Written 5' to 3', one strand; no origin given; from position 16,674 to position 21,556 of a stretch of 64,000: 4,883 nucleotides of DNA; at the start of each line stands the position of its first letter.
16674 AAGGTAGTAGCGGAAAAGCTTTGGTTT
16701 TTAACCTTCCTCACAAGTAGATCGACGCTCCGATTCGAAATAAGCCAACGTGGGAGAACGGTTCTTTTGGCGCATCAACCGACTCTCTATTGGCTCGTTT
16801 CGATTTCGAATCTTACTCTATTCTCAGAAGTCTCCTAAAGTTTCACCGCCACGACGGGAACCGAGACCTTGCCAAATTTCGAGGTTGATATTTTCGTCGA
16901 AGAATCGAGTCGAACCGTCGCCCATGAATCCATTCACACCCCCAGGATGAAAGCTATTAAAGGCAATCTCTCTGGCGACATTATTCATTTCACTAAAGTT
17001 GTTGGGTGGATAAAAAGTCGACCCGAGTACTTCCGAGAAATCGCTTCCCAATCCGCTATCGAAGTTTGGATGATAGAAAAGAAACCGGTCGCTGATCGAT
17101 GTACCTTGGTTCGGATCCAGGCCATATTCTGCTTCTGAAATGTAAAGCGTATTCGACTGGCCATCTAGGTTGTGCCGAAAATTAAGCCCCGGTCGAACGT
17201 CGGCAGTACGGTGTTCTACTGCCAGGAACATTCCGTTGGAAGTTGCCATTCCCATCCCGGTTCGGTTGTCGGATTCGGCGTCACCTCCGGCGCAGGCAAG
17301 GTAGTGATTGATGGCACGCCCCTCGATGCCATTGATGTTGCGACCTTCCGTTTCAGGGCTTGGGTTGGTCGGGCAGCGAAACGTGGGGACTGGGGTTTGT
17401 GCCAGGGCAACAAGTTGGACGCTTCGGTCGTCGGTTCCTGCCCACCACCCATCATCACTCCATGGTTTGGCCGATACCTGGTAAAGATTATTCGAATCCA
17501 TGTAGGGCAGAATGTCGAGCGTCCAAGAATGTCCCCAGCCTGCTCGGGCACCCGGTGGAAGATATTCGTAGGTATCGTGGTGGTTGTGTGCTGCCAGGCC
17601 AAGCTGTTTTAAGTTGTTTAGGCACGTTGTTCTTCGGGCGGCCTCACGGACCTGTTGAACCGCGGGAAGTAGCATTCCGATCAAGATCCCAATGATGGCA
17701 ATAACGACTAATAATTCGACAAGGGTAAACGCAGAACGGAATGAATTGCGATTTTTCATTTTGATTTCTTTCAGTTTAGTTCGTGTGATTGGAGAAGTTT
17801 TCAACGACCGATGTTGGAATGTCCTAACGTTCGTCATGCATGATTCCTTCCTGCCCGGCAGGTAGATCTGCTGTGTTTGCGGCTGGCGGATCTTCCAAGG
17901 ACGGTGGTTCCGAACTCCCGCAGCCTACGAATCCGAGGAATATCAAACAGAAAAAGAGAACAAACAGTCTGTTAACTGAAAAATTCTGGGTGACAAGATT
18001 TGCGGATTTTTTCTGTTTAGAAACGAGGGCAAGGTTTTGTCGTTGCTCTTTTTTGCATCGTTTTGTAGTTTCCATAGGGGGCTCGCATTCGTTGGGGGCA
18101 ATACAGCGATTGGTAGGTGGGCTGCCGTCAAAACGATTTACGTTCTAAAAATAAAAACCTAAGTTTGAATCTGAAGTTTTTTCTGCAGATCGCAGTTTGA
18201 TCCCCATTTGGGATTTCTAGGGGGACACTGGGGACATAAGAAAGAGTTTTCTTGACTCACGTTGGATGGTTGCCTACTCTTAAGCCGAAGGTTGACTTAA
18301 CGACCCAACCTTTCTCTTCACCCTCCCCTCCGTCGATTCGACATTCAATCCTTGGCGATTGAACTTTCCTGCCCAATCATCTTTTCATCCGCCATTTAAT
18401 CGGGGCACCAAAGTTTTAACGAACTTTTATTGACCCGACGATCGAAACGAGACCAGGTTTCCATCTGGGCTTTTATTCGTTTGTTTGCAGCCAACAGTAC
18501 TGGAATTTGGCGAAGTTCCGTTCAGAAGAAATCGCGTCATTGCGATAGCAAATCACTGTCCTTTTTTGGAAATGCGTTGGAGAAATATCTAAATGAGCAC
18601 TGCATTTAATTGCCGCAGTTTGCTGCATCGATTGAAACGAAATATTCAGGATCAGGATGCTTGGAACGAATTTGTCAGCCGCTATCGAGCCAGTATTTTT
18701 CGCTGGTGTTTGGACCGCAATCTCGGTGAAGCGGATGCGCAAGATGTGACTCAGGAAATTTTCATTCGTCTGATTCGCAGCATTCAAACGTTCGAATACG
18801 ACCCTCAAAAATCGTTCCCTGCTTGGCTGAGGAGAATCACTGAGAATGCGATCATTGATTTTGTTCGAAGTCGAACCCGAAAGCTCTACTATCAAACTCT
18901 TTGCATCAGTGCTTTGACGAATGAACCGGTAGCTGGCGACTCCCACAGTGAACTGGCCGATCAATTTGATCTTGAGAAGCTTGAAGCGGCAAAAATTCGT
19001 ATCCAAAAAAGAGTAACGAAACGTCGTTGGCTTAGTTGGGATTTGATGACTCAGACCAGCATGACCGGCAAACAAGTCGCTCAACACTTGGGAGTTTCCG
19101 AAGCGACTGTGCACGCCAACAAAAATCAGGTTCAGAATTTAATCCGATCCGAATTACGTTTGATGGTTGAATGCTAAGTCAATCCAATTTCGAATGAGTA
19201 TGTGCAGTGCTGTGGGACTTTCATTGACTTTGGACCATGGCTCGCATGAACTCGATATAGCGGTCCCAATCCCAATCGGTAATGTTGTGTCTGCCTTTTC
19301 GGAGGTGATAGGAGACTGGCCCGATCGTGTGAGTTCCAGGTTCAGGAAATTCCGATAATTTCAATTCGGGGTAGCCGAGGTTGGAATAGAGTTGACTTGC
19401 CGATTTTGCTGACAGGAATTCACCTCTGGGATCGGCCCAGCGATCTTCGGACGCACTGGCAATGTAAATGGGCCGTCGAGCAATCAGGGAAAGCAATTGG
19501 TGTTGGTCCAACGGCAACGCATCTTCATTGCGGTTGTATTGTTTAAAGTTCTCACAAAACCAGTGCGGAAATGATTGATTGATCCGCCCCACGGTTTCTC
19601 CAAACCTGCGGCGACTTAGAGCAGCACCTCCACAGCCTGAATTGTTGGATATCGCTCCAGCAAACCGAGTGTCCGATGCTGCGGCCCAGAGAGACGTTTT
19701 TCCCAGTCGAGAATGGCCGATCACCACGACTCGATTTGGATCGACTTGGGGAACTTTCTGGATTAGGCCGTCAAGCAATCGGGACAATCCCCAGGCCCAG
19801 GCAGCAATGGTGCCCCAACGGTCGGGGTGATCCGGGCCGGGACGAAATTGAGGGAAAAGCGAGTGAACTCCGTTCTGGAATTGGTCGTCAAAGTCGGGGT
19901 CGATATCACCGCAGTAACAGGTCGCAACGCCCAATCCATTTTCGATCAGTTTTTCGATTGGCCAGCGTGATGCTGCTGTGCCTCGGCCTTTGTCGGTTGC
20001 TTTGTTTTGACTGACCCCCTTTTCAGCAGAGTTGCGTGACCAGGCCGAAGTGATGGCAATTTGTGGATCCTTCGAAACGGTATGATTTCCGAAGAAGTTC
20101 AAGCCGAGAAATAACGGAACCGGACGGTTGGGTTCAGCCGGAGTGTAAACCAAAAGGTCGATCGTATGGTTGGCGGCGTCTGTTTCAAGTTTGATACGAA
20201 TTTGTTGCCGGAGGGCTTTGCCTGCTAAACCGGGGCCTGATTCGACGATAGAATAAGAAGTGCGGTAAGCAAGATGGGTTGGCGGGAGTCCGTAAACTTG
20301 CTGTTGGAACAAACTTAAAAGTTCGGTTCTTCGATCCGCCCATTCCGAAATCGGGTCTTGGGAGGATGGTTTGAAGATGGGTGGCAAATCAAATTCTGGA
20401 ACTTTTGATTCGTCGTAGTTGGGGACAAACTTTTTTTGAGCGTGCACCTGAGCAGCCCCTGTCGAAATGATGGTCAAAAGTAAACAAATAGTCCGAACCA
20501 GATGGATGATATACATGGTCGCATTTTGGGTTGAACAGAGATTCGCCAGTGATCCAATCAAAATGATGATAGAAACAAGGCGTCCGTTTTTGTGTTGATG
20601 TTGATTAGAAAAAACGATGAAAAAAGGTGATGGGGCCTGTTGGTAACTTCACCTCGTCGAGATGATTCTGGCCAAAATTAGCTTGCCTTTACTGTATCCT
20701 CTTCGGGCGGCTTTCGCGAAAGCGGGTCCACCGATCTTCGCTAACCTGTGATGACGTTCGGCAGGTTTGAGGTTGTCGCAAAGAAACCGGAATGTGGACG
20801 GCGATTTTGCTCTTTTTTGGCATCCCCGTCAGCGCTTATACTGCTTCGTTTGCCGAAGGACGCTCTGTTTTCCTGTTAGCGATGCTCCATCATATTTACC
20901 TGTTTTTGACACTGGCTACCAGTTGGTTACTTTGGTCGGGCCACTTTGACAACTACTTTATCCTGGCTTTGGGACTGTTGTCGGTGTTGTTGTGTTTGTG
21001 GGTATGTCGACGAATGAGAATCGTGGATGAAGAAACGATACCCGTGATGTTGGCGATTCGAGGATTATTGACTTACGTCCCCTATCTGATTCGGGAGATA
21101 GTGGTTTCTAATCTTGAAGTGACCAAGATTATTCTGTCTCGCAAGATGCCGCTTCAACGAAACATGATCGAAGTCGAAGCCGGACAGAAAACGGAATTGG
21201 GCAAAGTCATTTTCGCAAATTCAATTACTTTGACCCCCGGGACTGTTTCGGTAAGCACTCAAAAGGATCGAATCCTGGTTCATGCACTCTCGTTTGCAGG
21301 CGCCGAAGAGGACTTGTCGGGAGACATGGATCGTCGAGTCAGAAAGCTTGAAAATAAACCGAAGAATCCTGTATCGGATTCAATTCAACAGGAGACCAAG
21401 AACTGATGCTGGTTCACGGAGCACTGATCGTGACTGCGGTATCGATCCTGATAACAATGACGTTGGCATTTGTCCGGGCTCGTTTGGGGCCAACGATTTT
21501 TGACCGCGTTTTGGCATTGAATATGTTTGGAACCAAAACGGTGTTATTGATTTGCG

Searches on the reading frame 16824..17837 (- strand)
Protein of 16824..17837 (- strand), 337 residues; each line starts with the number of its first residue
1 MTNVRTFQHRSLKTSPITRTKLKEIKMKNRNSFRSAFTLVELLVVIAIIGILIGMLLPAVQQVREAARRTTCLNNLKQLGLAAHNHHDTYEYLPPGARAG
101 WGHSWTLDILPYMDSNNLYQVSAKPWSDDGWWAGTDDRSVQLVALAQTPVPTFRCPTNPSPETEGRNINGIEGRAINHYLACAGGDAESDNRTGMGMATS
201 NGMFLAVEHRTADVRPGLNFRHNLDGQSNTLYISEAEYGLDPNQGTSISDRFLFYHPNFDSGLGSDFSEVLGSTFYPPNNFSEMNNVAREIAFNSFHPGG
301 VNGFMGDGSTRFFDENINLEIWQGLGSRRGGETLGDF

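Call 72: search_protein_families(library=pfam, proteins=[window:16824-17837:-], max_evalue=0.00001)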
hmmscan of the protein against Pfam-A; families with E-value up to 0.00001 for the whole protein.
window:16824-17837:- (337 aa): 2 families
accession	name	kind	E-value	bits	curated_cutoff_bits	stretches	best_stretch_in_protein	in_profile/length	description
PF07596.16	SBP_bac_10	-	7e-45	154.6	23.3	1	61-319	1-267/268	Protein of unknown function (DUF1559)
PF07963.17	N_methyl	-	1e-06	28.5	21.2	1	34-57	4-27/27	Prokaryotic N-terminal methylation motif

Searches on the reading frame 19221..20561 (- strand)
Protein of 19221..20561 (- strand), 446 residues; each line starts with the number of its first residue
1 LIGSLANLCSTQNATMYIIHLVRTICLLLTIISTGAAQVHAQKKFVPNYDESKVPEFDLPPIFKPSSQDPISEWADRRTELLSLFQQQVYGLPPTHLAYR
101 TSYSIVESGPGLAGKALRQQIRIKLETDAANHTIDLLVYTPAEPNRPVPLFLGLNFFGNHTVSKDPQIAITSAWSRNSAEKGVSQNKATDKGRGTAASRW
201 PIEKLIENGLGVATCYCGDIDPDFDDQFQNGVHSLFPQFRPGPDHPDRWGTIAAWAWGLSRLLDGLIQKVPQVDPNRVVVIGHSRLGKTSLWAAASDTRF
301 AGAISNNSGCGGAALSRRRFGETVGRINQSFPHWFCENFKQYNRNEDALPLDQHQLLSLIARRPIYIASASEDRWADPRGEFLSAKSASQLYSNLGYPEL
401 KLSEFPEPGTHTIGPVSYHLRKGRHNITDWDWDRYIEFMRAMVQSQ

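Call 72: search_protein_families(library=pfam, proteins=[window:19221-20561:-], max_evalue=0.00001)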
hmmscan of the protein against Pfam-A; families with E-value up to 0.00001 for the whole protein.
window:19221-20561:- (446 aa): 1 family
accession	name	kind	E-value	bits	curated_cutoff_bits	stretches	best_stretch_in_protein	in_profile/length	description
PF22244.2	GCE_fung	-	1.2e-29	104.3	27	1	248-396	76-231/231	Glucuronyl esterase, fungi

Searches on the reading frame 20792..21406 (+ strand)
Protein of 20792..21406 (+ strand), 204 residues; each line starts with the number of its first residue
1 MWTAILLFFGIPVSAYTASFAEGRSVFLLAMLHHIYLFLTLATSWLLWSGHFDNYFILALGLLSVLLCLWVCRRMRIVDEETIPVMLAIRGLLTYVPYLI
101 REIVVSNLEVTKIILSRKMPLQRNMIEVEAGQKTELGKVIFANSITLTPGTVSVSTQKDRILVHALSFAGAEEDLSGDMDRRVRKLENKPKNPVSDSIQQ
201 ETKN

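Call 72: search_protein_families(library=pfam, proteins=[window:20792-21406:+], max_evalue=0.00001)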
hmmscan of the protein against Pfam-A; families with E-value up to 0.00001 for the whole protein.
window:20792-21406:+ (204 aa): 1 family
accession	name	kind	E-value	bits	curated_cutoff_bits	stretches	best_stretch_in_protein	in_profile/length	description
PF01899.21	MNHE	-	3e-31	108.6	27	1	39-184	2-143/145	Na+/H+ ion antiporter subunit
